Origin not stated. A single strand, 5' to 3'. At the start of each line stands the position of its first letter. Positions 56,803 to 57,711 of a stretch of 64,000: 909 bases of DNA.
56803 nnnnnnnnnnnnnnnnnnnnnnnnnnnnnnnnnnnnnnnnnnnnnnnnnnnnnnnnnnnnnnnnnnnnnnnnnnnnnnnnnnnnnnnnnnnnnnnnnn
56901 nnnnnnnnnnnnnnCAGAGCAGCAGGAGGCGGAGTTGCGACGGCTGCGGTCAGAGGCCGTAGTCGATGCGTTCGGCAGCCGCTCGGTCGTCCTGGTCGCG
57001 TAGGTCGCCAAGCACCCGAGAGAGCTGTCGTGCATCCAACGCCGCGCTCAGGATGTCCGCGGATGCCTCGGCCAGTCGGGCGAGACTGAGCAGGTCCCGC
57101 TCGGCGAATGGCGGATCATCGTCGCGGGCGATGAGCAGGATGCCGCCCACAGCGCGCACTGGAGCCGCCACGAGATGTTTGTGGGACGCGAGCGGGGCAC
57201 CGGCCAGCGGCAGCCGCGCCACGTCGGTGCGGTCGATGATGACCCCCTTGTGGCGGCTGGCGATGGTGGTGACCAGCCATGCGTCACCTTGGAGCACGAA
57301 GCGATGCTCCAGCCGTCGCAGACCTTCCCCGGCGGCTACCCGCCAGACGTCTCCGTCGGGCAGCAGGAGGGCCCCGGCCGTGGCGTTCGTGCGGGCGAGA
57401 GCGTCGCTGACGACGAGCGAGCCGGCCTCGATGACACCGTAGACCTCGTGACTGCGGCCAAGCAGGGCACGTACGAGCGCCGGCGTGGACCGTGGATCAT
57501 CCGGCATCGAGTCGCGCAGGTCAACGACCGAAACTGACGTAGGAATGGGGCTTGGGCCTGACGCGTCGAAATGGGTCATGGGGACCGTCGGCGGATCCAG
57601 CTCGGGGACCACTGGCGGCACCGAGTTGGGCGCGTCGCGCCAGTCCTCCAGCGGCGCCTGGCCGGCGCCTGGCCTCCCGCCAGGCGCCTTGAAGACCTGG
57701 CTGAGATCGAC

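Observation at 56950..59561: Tad-locus gene encoding an ER/K single-alpha-helix-like tandem repeat (9 x 51 nt) fused to a GAF domain, with a frameshift at the repeat boundary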

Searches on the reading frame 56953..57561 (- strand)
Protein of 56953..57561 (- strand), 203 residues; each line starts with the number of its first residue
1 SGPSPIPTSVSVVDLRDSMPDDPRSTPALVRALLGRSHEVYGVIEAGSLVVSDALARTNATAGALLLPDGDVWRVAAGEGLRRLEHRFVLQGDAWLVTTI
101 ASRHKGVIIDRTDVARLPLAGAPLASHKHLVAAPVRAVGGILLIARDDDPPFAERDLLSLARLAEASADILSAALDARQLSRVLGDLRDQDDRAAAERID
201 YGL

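Call 22: find_related_loci(query=A1, collection=genome_contigs, flank=6000)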
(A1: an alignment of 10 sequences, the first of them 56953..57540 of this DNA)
Query A1 (196 aa) in genome_contigs; peptide patterns used: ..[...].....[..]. (x = any residue, [..] = any of these).
215 stretches matched a pattern; 7 encode a relative of the query (tblastn E <= 1e-3); 7 distinct loci.
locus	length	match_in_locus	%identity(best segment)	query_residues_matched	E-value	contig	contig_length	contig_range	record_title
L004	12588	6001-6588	98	1-196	5e-123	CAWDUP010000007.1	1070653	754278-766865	MAG: uncultured Actinomycetota bacterium isolate MFD05442.bin.1.346 genome assembly, contig: contig_9022, whole genome s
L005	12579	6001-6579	85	4-196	2e-97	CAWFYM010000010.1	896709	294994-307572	MAG: uncultured Actinomycetota bacterium isolate MFD05442.bin.1.323 genome assembly, contig: contig_5621, whole genome s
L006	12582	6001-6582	80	3-196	2e-98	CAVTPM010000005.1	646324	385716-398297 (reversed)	MAG: uncultured Actinomycetota bacterium isolate MFD00905.bin.2.215 genome assembly, contig: contig_3033, whole genome s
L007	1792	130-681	48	7-184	6e-46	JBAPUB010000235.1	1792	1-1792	MAG: Actinomycetes bacterium isolate MFD02847_ilm_asm_bin1 k127_220954, whole genome shotgun sequence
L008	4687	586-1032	44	36-185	8e-32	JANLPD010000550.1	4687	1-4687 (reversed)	MAG: Frankiales bacterium isolate OTE_38_metabat_424 OTE_38_k141_3696369, whole genome shotgun sequence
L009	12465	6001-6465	42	22-177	8e-25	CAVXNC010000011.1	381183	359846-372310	MAG: uncultured Actinomycetota bacterium isolate MFD02840.bin.1.275 genome assembly, contig: contig_2656, whole genome s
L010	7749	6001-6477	44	18-182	1e-23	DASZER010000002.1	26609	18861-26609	MAG TPA_asm: Frankiaceae bacterium isolate SMAG_U6499 k141_130697, whole genome shotgun sequence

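Call 54: predict_structure(alignment_id=A5)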
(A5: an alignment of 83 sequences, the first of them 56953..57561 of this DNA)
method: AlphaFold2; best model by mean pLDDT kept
length: 203 residues; sequences in the alignment: 83
mean_pLDDT: 91.4   pTM: 0.81
mean pLDDT of the five models: 91.4, 91.1, 91.1, 90.6, 90.0
residues with pLDDT >= 90: 157; 70-90: 29; 50-70: 17; < 50: 0
segments of 3 or more residues with pLDDT < 50: none
pLDDT, mean of each block of 10 residues (from residue 1): 71 64 90 94 98 98 98 98 98 97 96 84 96 98 98 98 98 97 91 74 60
secondary structure, 60 per line:
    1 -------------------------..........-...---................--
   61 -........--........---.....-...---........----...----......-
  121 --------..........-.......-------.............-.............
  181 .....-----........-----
elements in order: H26-35 H43-58 E62-69 E72-79 H83-87 E89-91 H95-102 E107-109 H114-119 E129-135 E140-146 H154-166 H168-185 H191-198

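Call 56: fold_search(model_id=the predicted structure, library=pdb)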
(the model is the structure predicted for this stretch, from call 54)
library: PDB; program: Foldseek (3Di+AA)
matches with E <= 10: 1137; with E <= 0.001: 305
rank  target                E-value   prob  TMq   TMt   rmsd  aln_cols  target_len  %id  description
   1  3ci6_B                9.0e-08  1.00  0.57  0.69   9.4       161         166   17  Crystal structure of the GAF domain from Acinetobacter phosphoenolpyruvate-protein phosphotransferase (released 2008-05-13)
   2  4bwi_B                2.6e-07  1.00  0.56  0.32   7.9       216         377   16  Structure of the phytochrome Cph2 from Synechocystis sp. PCC6803 (released 2013-10-30)
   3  4bwi_A                3.5e-07  1.00  0.56  0.33   8.5       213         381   14  Structure of the phytochrome Cph2 from Synechocystis sp. PCC6803 (released 2013-10-30)
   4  4fof                  4.4e-07  1.00  0.50  0.59   5.2       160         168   14  Crystal Structure of the blue-light absorbing form of the Thermosynechococcus elongatus PixJ GAF-domain (released 2013-01-16)
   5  3trc                  6.4e-07  1.00  0.53  0.63   8.4       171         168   19  Structure of the GAF domain from a phosphoenolpyruvate-protein phosphotransferase (ptsP) from Coxiella burnetii (released 2011-09-28)
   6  3ci6_A                6.8e-07  1.00  0.54  0.67   8.3       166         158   14  Crystal structure of the GAF domain from Acinetobacter phosphoenolpyruvate-protein phosphotransferase (released 2008-05-13)
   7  4g3v_A                9.3e-07  1.00  0.46  0.55   8.5       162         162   14  Crystal structure of A. Aeolicus nlh2 gaf domain in an inactive state (released 2013-05-29)
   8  3e0y_A                1.3e-06  1.00  0.50  0.64   4.0       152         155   14  The crystal structure of a conserved domain from a protein of Geobacter sulfurreducens PCA (released 2008-09-30)
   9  3eea_A                1.3e-06  1.00  0.54  0.70   3.0       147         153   18  The crystal structure of the GAF domain/HD domain protein from Geobacter sulfurreducens (released 2008-11-04)
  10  3eea_B                1.3e-06  1.00  0.54  0.70   3.1       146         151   17  The crystal structure of the GAF domain/HD domain protein from Geobacter sulfurreducens (released 2008-11-04)
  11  6p58_A                1.4e-06  1.00  0.48  0.63   4.0       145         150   14  Dark and Steady State-Illuminated Crystal Structure of Cyanobacteriochrome Receptor PixJ at 150K (released 2019-12-18)
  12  4ynr_A                1.5e-06  1.00  0.49  0.67   3.8       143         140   19  DosS GAFA Domain Reduced CO Bound Crystal Structure (released 2016-02-24)
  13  4glq                  1.5e-06  1.00  0.48  0.63   4.0       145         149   14  Crystal Structure of the blue-light absorbing form of the Thermosynechococcus elongatus PixJ GAF-domain (released 2013-01-16)
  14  5zoh                  3.3e-06  1.00  0.56  0.64   4.0       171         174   13  Crystal structure of a far-red light-absorbing form of AnPixJg2_BV4 in complex with biliverdin (released 2019-04-17)
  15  2vjw                  3.8e-06  1.00  0.53  0.75   3.8       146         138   18  crystal structure of the second GAF domain of DevS from Mycobacterium smegmatis (released 2008-08-26)
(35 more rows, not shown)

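Call 64: find_homologous_proteins(query=A5, max_evalue=1e-20)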
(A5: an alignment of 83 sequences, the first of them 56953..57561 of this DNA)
Query A5 (83 sequences) (203 aa, profile of the alignment): 15 proteins with E <= 1e-20 among 8000 candidates.
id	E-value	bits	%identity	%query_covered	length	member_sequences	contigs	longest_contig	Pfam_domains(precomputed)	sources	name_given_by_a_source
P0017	7.2e-118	413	51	76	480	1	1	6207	PF13185.13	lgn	-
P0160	2.0e-113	398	54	80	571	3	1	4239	-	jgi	jgi:CheY-like chemotaxis protein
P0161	2.1e-104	369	45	81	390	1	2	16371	PF13185.13,PF01590.33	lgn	-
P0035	1.3e-102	363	46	83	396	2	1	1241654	PF13185.13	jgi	jgi:hypothetical protein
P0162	6.1e-100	354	49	58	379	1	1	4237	-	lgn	-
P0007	3.8e-99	351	52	81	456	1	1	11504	PF13185.13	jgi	jgi:hypothetical protein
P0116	3.7e-87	312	36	70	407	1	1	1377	-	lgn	-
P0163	7.6e-75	271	58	80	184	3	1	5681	PF13185.13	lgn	-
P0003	1.1e-73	268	84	96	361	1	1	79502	PF13185.13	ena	-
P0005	3.1e-72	263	80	96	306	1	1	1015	-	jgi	jgi:hypothetical protein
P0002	2.7e-71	260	84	96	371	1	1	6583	-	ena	-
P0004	4.2e-71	259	83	96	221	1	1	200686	PF13185.13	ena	-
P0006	2.9e-70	256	80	96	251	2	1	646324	PF13185.13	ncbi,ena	-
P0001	3.8e-67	246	100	100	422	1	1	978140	-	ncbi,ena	-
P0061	2.9e-47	181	85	64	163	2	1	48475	-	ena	-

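Call 66: find_encoding_contigs(protein=P0161, flank=9000, max_places=2)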
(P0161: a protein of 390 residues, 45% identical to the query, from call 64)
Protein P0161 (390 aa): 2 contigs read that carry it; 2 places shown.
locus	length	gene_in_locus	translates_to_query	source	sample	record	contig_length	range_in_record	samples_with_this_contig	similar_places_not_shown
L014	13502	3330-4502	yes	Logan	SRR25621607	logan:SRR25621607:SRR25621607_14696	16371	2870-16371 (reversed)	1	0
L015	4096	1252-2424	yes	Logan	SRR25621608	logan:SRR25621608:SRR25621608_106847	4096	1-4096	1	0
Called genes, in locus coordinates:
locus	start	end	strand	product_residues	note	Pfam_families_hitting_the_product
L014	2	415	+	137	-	?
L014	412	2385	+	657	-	PF00092:VWA, PF13519:VWA_2, PF00482:T2SSF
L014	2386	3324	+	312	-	PF00482:T2SSF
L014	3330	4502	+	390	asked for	PF01590:GAF (weak), PF13185:GAF_2 (weak)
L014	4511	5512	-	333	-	PF03796:DnaB_C, PF06745:ATPase, PF13481:AAA_25, PF25199:nSTAND_NTPase5 (faint)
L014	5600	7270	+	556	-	PF13492:GAF_3 (weak), PF07730:HisKA_3, PF02518:HATPase_c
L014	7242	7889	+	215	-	PF00072:Response_reg, PF00196:GerE, PF08281:Sigma70_r4_2 (faint)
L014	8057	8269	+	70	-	PF04964:Flp_Fap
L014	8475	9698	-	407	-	PF13439:Glyco_transf_4, PF00534:Glycos_transf_1, PF13692:Glyco_trans_1_4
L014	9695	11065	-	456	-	PF16491:Peptidase_M48_N, PF01435:Peptidase_M48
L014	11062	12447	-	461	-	-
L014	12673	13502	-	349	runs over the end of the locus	PF00877:NLPC_P60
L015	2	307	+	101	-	?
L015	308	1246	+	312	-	PF00482:T2SSF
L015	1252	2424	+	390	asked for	PF01590:GAF (weak), PF13185:GAF_2 (weak)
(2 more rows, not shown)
